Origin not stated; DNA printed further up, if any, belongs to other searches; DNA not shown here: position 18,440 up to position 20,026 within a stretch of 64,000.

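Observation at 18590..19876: DegT-family enzyme with His replacing the catalytic Lys plus a Cys cluster: a 3-dehydratase for 3,6-dideoxyhexose (colitose-type) synthesis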

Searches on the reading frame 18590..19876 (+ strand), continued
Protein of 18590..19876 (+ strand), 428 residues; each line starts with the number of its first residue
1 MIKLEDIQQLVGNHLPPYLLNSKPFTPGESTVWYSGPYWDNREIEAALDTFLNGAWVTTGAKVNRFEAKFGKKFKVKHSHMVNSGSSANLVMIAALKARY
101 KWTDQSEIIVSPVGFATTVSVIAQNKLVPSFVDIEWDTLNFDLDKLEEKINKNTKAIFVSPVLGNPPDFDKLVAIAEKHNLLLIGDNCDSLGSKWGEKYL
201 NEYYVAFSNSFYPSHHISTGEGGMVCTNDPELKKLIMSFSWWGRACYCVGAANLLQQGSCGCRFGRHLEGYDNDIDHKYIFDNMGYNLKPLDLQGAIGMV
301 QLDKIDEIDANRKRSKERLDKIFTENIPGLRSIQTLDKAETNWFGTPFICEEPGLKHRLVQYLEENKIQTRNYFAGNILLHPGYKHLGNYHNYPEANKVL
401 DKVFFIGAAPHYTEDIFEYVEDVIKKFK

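Call 59: search_protein_families(library=ncbifam, proteins=[L149:1928-2875:+, L149:2871-3740:+, L149:5026-5907:+, L148:7262-8116:+, L148:8116-9087:+, L148:11251-12087:+, L101:7448-8428:+, L101:8431-9330:+, L101:11287-12099:+, L163:9009-9971:+], max_evalue=1e-10)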
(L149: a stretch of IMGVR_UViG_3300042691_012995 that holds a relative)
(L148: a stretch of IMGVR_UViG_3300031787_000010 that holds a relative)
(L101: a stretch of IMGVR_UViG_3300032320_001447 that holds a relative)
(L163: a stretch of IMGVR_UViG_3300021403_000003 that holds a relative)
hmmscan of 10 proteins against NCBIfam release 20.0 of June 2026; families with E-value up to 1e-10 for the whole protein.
L149:1928-2875:+ (316 aa): 14 families
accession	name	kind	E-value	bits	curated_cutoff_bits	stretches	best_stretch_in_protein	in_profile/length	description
TIGR01181.1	dTDP_gluc_dehyt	equivalog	3.1e-117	391.2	365.1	1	4-315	3-312/321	dTDP-glucose 4,6-dehydratase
NF007490.0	PRK10084.1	subfamily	6.7e-90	301.7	649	1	1-315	1-335/361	dTDP-glucose 4,6-dehydratase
NF007582.0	PRK10217.1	equivalog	9.2e-90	301.3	698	1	4-316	5-333/355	dTDP-glucose 4,6-dehydratase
TIGR04180.1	EDH_00030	hypoth_equivalog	7e-40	136.9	475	1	4-301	2-296/297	NAD-dependent 4,6-dehydratase LegB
TIGR01179.1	galE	equivalog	1.8e-31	109.2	262.3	1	4-314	3-325/332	UDP-glucose 4-epimerase GalE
TIGR02622.1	CDP_4_6_dhtase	equivalog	9.9e-24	84.1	278.45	1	3-315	7-331/352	CDP-glucose 4,6-dehydratase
TIGR02197.1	heptose_epim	equivalog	1.8e-21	76.7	274.6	1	4-315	2-314/316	ADP-glyceromanno-heptose 6-epimerase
NF007956.0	PRK10675.1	subfamily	2.6e-21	76.1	394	1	1-159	1-158/338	UDP-glucose 4-epimerase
TIGR01472.1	gmd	equivalog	3.2e-18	66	415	1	51-269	54-277/342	GDP-mannose 4,6-dehydratase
NF047922.1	GDPFucSynFcl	equivalog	3.1e-16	59.7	500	1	147-314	131-301/308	GDP-L-fucose synthase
TIGR01214.1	rmlD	equivalog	2.6e-15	56.3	224.05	1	4-207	3-176/285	dTDP-4-dehydrorhamnose reductase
NF011728.1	PRK15181.1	equivalog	1e-13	51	760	1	4-314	19-337/348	Vi polysaccharide biosynthesis UDP-N-acetylglucosaminuronic acid C-4 epimerase TviC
TIGR03466.1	HpnA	hypoth_equivalog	8.4e-12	44.6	367.65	1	1-264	1-250/327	hopanoid-associated sugar epimerase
NF008360.0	PRK11150.1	equivalog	7.5e-11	41.8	452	0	4-291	3-283/310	ADP-glyceromanno-heptose 6-epimerase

L149:2871-3740:+ (290 aa): 14 families
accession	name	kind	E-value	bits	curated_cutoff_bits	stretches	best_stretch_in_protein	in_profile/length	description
TIGR01207.1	rmlA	equivalog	1.9e-128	427.6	360.65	1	3-287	1-285/286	glucose-1-phosphate thymidylyltransferase RfbA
NF012024.0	PRK15480.1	equivalog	1.7e-117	391.7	588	1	1-287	3-289/292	glucose-1-phosphate thymidylyltransferase RfbA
TIGR01208.1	rmlA_long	equivalog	3e-58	197.4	320.25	1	3-237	1-233/353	glucose-1-phosphate thymidylyltransferase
TIGR03992.1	Arch_glmU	subfamily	1.1e-41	143.1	292.1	1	3-227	2-216/393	bifunctional sugar-1-phosphate nucleotidylyltransferase/acetyltransferase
NF041173.1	Sug_nt_acttase_Thmprot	equivalog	2e-31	109.3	600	1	3-231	2-220/405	bifunctional sugar-1-phosphate nucleotidylyltransferase/acetyltransferase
NF041313.1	UDPGP_AglF_Halo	equivalog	2e-29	102.7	400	1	3-217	2-213/234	UTP--glucose-1-phosphate uridylyltransferase AglF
TIGR01099.1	galU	equivalog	6.4e-27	94.8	326.8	2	2-59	2-59/261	UTP--glucose-1-phosphate uridylyltransferase GalU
NF052502.1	man1P_GTase_Rv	exception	2e-25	89.4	440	1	4-184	3-181/352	mannose-1-phosphate guanylyltransferase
NF009928.0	PRK13389.1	equivalog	4.2e-18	65.5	548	0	2-64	9-70/302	UTP--glucose-1-phosphate uridylyltransferase GalU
NF045761.1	NAMPUrTaseMurU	equivalog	8.4e-17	61.8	250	1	3-234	2-223/226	N-acetylmuramate alpha-1-phosphate uridylyltransferase MurU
NF003670.0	PRK05293.1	equivalog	3.7e-12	45.8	470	0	4-236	7-256/382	glucose-1-phosphate adenylyltransferase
TIGR01173.1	glmU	equivalog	5.7e-12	45.2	366.85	1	5-209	4-206/452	bifunctional UDP-N-acetylglucosamine diphosphorylase/glucosamine-1-phosphate N-acetyltransferase GlmU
NF049965.1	GlMnHpPGnyltfHddC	equivalog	1.6e-11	44.3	300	1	3-181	2-171/221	D-glycero-D-manno-heptose 1-phosphate guanosyltransferase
NF007516.0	PRK10122.1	equivalog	5.2e-11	42.2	534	0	3-64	5-65/297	UTP--glucose-1-phosphate uridylyltransferase GalF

L149:5026-5907:+ (294 aa): 6 families
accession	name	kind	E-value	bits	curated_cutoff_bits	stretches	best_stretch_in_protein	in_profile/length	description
TIGR01181.1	dTDP_gluc_dehyt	equivalog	2.2e-23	82.8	365.1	1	55-292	92-315/321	dTDP-glucose 4,6-dehydratase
TIGR02197.1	heptose_epim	equivalog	3.6e-16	59.2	274.6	1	83-289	105-314/316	ADP-glyceromanno-heptose 6-epimerase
TIGR01179.1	galE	equivalog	1.3e-12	47.3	262.3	1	79-282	106-319/332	UDP-glucose 4-epimerase GalE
NF007582.0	PRK10217.1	equivalog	1.3e-11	44.2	698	1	35-219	72-254/355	dTDP-glucose 4,6-dehydratase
NF047922.1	GDPFucSynFcl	equivalog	2.5e-11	43.6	500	1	119-292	132-305/308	GDP-L-fucose synthase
NF008872.0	PRK11908.1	equivalog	8.8e-11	41.4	294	1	58-285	94-332/349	bifunctional UDP-4-keto-pentose/UDP-xylose synthase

L148:7262-8116:+ (285 aa): 14 families
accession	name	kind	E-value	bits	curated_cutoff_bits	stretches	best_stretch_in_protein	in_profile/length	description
TIGR04180.1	EDH_00030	hypoth_equivalog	1.5e-30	106.3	475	1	4-251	1-265/297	NAD-dependent 4,6-dehydratase LegB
TIGR02197.1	heptose_epim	equivalog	1.3e-29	103.4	274.6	1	4-258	1-281/316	ADP-glyceromanno-heptose 6-epimerase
TIGR01181.1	dTDP_gluc_dehyt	equivalog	1.7e-26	93.1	365.1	1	4-240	2-259/321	dTDP-glucose 4,6-dehydratase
NF011728.1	PRK15181.1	equivalog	8.9e-25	87.4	760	1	2-244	16-284/348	Vi polysaccharide biosynthesis UDP-N-acetylglucosaminuronic acid C-4 epimerase TviC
TIGR01179.1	galE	equivalog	2.4e-24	85.8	262.3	1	4-279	2-315/332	UDP-glucose 4-epimerase GalE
NF008360.0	PRK11150.1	equivalog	1.3e-16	60.8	452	1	4-258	2-274/310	ADP-glyceromanno-heptose 6-epimerase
NF007582.0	PRK10217.1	equivalog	3.2e-16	59.4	698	0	1-106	1-115/355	dTDP-glucose 4,6-dehydratase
NF007490.0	PRK10084.1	subfamily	1.1e-15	57.5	649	0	4-106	3-114/361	dTDP-glucose 4,6-dehydratase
NF007956.0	PRK10675.1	subfamily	2.9e-14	53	394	1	3-130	2-139/338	UDP-glucose 4-epimerase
NF047922.1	GDPFucSynFcl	equivalog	4.2e-14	52.7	500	0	125-282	132-294/308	GDP-L-fucose synthase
TIGR02622.1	CDP_4_6_dhtase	equivalog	8.1e-13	48.2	278.45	1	2-107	5-119/352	CDP-glucose 4,6-dehydratase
TIGR03466.1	HpnA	hypoth_equivalog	1.9e-12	46.7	367.65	1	3-115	2-113/327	hopanoid-associated sugar epimerase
NF008872.0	PRK11908.1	equivalog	4.4e-12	45.7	294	0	127-241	149-270/349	bifunctional UDP-4-keto-pentose/UDP-xylose synthase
TIGR03589.1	PseB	equivalog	7.2e-12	44.9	407.75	1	2-161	5-172/324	UDP-N-acetylglucosamine 4,6-dehydratase (inverting)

L148:8116-9087:+ (324 aa): 16 families
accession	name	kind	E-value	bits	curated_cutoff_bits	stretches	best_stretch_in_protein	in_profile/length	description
TIGR01181.1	dTDP_gluc_dehyt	equivalog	7.9e-138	458.9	365.1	1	2-319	1-320/321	dTDP-glucose 4,6-dehydratase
NF007490.0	PRK10084.1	subfamily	5.5e-115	384.2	649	1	1-320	1-344/361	dTDP-glucose 4,6-dehydratase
NF007582.0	PRK10217.1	equivalog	2.5e-109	365.7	698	1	2-320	3-341/355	dTDP-glucose 4,6-dehydratase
TIGR04180.1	EDH_00030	hypoth_equivalog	1.4e-41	142.6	475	1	3-296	1-295/297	NAD-dependent 4,6-dehydratase LegB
TIGR01179.1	galE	equivalog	8.8e-37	126.7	262.3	1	2-311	1-326/332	UDP-glucose 4-epimerase GalE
TIGR02622.1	CDP_4_6_dhtase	equivalog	8.9e-27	94.1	278.45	1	2-314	6-334/352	CDP-glucose 4,6-dehydratase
TIGR01472.1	gmd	equivalog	1.6e-21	76.9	415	1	4-248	4-256/342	GDP-mannose 4,6-dehydratase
NF007956.0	PRK10675.1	subfamily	2.7e-19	69.5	394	1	1-310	1-329/338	UDP-glucose 4-epimerase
NF011728.1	PRK15181.1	equivalog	2.9e-19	69.3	760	1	3-313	18-340/348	Vi polysaccharide biosynthesis UDP-N-acetylglucosaminuronic acid C-4 epimerase TviC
NF047922.1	GDPFucSynFcl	equivalog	7.9e-18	64.9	500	1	144-314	128-305/308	GDP-L-fucose synthase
TIGR02197.1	heptose_epim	equivalog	8.9e-18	64.5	274.6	1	3-312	1-315/316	ADP-glyceromanno-heptose 6-epimerase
TIGR01214.1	rmlD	equivalog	1e-17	64.2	224.05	1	2-207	1-176/285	dTDP-4-dehydrorhamnose reductase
NF008872.0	PRK11908.1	equivalog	5.9e-13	48.6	294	0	1-272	2-280/349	bifunctional UDP-4-keto-pentose/UDP-xylose synthase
NF043036.1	ErythonDh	equivalog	4.1e-12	45.9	325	1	1-165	1-164/321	D-erythronate dehydrogenase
TIGR03466.1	HpnA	hypoth_equivalog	6.5e-12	45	367.65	0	1-244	1-231/327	hopanoid-associated sugar epimerase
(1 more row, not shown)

L148:11251-12087:+ (279 aa): 6 families
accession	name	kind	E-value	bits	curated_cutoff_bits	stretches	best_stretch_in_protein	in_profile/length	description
TIGR01181.1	dTDP_gluc_dehyt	equivalog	3.3e-28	98.7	365.1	1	55-276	90-309/321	dTDP-glucose 4,6-dehydratase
TIGR02197.1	heptose_epim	equivalog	2.3e-17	63.1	274.6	1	63-242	89-276/316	ADP-glyceromanno-heptose 6-epimerase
TIGR01179.1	galE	equivalog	8.8e-15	54.3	262.3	1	41-272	73-319/332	UDP-glucose 4-epimerase GalE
TIGR04180.1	EDH_00030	hypoth_equivalog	3.3e-13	49.4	475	1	57-265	89-296/297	NAD-dependent 4,6-dehydratase LegB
NF007582.0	PRK10217.1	equivalog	1.1e-12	47.7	698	1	80-218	125-262/355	dTDP-glucose 4,6-dehydratase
NF011728.1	PRK15181.1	equivalog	3e-11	42.9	760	1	55-273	107-332/348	Vi polysaccharide biosynthesis UDP-N-acetylglucosaminuronic acid C-4 epimerase TviC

L101:7448-8428:+ (327 aa): 7 families
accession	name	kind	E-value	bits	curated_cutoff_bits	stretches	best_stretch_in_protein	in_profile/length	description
TIGR01472.1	gmd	equivalog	2.1e-118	395.5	415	1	3-318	1-337/342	GDP-mannose 4,6-dehydratase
TIGR01181.1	dTDP_gluc_dehyt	equivalog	2.6e-32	112.2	365.1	1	6-319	3-311/321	dTDP-glucose 4,6-dehydratase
TIGR04180.1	EDH_00030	hypoth_equivalog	1.8e-30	106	475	1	6-306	2-296/297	NAD-dependent 4,6-dehydratase LegB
TIGR02622.1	CDP_4_6_dhtase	equivalog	7e-30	104.3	278.45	1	3-321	5-332/352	CDP-glucose 4,6-dehydratase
TIGR01179.1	galE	equivalog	3.8e-22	78.6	262.3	1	6-318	3-324/332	UDP-glucose 4-epimerase GalE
NF007582.0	PRK10217.1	equivalog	7.4e-22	77.9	698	1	5-318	4-330/355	dTDP-glucose 4,6-dehydratase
NF007490.0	PRK10084.1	subfamily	4.9e-17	61.9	649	1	6-319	4-334/361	dTDP-glucose 4,6-dehydratase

L101:8431-9330:+ (300 aa): 5 families
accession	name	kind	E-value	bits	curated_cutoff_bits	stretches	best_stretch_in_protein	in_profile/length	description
NF047922.1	GDPFucSynFcl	equivalog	1.4e-62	212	500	1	23-294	33-304/308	GDP-L-fucose synthase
TIGR01181.1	dTDP_gluc_dehyt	equivalog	4.7e-22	78.5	365.1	1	27-295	57-315/321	dTDP-glucose 4,6-dehydratase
TIGR02197.1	heptose_epim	equivalog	1e-15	57.7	274.6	1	40-291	63-313/316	ADP-glyceromanno-heptose 6-epimerase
TIGR04180.1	EDH_00030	hypoth_equivalog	4.1e-15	55.6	475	1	28-248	57-262/297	NAD-dependent 4,6-dehydratase LegB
TIGR01179.1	galE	equivalog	1.6e-13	50.2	262.3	1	27-290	54-324/332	UDP-glucose 4-epimerase GalE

L101:11287-12099:+ (271 aa): 6 families
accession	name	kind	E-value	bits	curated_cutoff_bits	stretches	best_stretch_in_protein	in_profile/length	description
TIGR01181.1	dTDP_gluc_dehyt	equivalog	2.9e-27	95.6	365.1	1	49-224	88-263/321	dTDP-glucose 4,6-dehydratase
TIGR02197.1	heptose_epim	equivalog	5.2e-20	71.9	274.6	1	58-231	88-269/316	ADP-glyceromanno-heptose 6-epimerase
TIGR04180.1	EDH_00030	hypoth_equivalog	2.2e-13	49.9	475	1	50-232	86-266/297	NAD-dependent 4,6-dehydratase LegB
TIGR01179.1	galE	equivalog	2.7e-12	46.2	262.3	0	50-207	86-261/332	UDP-glucose 4-epimerase GalE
NF007582.0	PRK10217.1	equivalog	4.1e-11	42.6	698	0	66-205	106-254/355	dTDP-glucose 4,6-dehydratase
NF047922.1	GDPFucSynFcl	equivalog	7.6e-11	42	500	0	106-268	133-295/308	GDP-L-fucose synthase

L163:9009-9971:+ (321 aa): 15 families
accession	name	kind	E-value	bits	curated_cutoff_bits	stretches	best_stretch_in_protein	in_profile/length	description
TIGR01181.1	dTDP_gluc_dehyt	equivalog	1.6e-109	365.9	365.1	1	4-318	2-312/321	dTDP-glucose 4,6-dehydratase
NF007490.0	PRK10084.1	subfamily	5.8e-74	249.2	649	1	4-318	3-335/361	dTDP-glucose 4,6-dehydratase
NF007582.0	PRK10217.1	equivalog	8.7e-73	245.4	698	1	1-318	1-332/355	dTDP-glucose 4,6-dehydratase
TIGR04180.1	EDH_00030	hypoth_equivalog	7.1e-32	110.6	475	1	5-271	2-259/297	NAD-dependent 4,6-dehydratase LegB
TIGR01179.1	galE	equivalog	3.8e-23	81.8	262.3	1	4-318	2-326/332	UDP-glucose 4-epimerase GalE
TIGR02622.1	CDP_4_6_dhtase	equivalog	2.3e-22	79.6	278.45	1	2-318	5-331/352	CDP-glucose 4,6-dehydratase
TIGR02197.1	heptose_epim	equivalog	1.9e-21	76.6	274.6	1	4-268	1-260/316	ADP-glyceromanno-heptose 6-epimerase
TIGR01472.1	gmd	equivalog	3.4e-20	72.5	415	1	68-255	68-257/342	GDP-mannose 4,6-dehydratase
NF007956.0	PRK10675.1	subfamily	2e-13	50.2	394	1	4-164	3-157/338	UDP-glucose 4-epimerase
NF047922.1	GDPFucSynFcl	equivalog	3.7e-12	46.3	500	1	152-318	130-302/308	GDP-L-fucose synthase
NF041015.1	UDPsulfquin_syn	equivalog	5.5e-12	45.3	575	0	63-138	75-153/384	UDP-sulfoquinovose synthase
NF011728.1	PRK15181.1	equivalog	1.2e-11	44.2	760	1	2-257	16-273/348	Vi polysaccharide biosynthesis UDP-N-acetylglucosaminuronic acid C-4 epimerase TviC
NF042422.1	oxyalk_red_OleD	equivalog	3.2e-11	43.2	580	0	4-231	3-210/329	2-alkyl-3-oxoalkanoate reductase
TIGR01214.1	rmlD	equivalog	3.4e-11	42.8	224.05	1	6-213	4-176/285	dTDP-4-dehydrorhamnose reductase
NF043036.1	ErythonDh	equivalog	4.5e-11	42.5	325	1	4-170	3-163/321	D-erythronate dehydrogenase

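Call 67: search_protein_families(library=pfam, proteins=[L101:9333-10001:+, L160:955-2553:+, L095:9339-10229:+, L124:12641-13297:+, L094:3480-4313:+, L101:11287-12099:+, L149:5026-5907:+, L149:5943-7091:+, L004:11290-11490:+, L004:3929-5470:+], max_evalue=0.01)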
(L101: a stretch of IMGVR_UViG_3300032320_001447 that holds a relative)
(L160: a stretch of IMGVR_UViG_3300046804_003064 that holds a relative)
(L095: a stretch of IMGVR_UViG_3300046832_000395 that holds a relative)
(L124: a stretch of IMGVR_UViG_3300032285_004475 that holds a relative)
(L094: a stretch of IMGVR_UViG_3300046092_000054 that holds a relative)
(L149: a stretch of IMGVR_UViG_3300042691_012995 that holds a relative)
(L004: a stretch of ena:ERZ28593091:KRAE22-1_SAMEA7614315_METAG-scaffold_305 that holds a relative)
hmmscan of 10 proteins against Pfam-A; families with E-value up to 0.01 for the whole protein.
L101:9333-10001:+ (223 aa): 1 family
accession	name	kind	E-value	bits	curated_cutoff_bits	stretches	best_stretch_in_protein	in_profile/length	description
PF11913.13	DUF3431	-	2.4e-13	50.8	25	1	6-210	2-191/219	Protein of unknown function (DUF3431)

L160:955-2553:+ (533 aa): 6 families
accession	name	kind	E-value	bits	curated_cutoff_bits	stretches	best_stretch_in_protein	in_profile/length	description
PF04820.20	Trp_halogenase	-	1e-106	358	21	1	7-443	1-419/458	Tryptophan halogenase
PF05834.18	Lycopene_cycl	-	7.1e-06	25.8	23.4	0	8-40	2-34/380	Lycopene cyclase protein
PF07992.20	Pyr_redox_2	-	1.4e-05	25.1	26.1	0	7-47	2-41/291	Pyridine nucleotide-disulphide oxidoreductase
PF01266.30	DAO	-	5.2e-05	23.4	27.9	0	7-57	1-49/353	FAD dependent oxidoreductase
PF13454.12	NAD_binding_9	-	0.003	18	21.8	0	9-38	1-32/155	FAD-NAD(P)-binding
PF12831.13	FAD_oxidored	-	0.0053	16.5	27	0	8-37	2-29/416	FAD dependent oxidoreductase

L095:9339-10229:+ (297 aa): 1 family
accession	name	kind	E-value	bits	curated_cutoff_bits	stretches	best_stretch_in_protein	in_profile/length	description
PF04724.18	Glyco_transf_17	-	7.2e-28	98.1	26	2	10-78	71-139/348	Glycosyltransferase family 17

L124:12641-13297:+ (219 aa): 1 family
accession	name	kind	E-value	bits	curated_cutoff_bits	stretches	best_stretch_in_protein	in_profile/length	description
PF18922.5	DUF5672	-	8.2e-11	42.3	24.4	1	77-207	32-164/164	Protein of unknown function (DUF5672)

L094:3480-4313:+ (278 aa): 1 family
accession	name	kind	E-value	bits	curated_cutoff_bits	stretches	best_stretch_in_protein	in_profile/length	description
PF01531.22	Glyco_transf_11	-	6.1e-23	81.9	23.9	1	6-276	34-295/298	Glycosyl transferase family 11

L101:11287-12099:+ (271 aa): 5 families
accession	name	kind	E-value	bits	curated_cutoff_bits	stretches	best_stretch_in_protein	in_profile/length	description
PF01370.27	Epimerase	-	3.5e-33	115.5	20.9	1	52-203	82-240/240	NAD dependent epimerase/dehydratase family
PF16363.11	GDP_Man_Dehyd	-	3.5e-19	69.9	27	1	51-230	92-282/332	GDP-mannose 4,6 dehydratase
PF04321.23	RmlD_sub_bind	-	2.9e-08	33.6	27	1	60-164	77-172/287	RmlD substrate binding domain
PF07993.18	NAD_binding_4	-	5.5e-08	32.7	20.1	1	59-187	110-258/258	Male sterility protein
PF02719.21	Polysacc_synt_2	-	0.0098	15.5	20.2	0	101-139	132-173/293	Polysaccharide biosynthesis protein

L149:5026-5907:+ (294 aa): 4 families
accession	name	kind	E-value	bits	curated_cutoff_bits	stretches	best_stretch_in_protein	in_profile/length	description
PF01370.27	Epimerase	-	2.1e-25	90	20.9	1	28-217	55-240/240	NAD dependent epimerase/dehydratase family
PF16363.11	GDP_Man_Dehyd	-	3.8e-15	56.6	27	1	33-282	71-330/332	GDP-mannose 4,6 dehydratase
PF04321.23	RmlD_sub_bind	-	1.6e-06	27.8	27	1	89-285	98-282/287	RmlD substrate binding domain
PF07993.18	NAD_binding_4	-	9.5e-05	22.1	20.1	1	83-181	128-238/258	Male sterility protein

L149:5943-7091:+ (383 aa): 1 family
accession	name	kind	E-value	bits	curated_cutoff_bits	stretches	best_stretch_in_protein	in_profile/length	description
PF19782.4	DUF6267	-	5.4e-46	158.1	27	1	23-369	2-371/376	Family of unknown function (DUF6267)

L004:11290-11490:+ (67 aa): 0 families

L004:3929-5470:+ (514 aa): 2 families
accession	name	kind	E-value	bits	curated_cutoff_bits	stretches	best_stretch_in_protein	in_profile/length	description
PF01636.29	APH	-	0.00017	21.9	23.2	1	360-423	148-209/239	Phosphotransferase enzyme family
PF12804.13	NTP_transf_3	-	0.002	18.8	27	1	7-96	2-83/160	MobA-like NTP transferase domain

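Call 71: search_protein_families(library=phrogs, proteins=[window:18590-19873:+], max_evalue=0.00001)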
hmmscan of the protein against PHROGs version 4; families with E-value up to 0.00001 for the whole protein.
window:18590-19873:+ (428 aa): 1 family
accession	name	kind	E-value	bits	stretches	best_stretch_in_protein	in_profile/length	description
phrog_3139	-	other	3.7e-54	185.1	1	49-408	25-368/387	aminotransferase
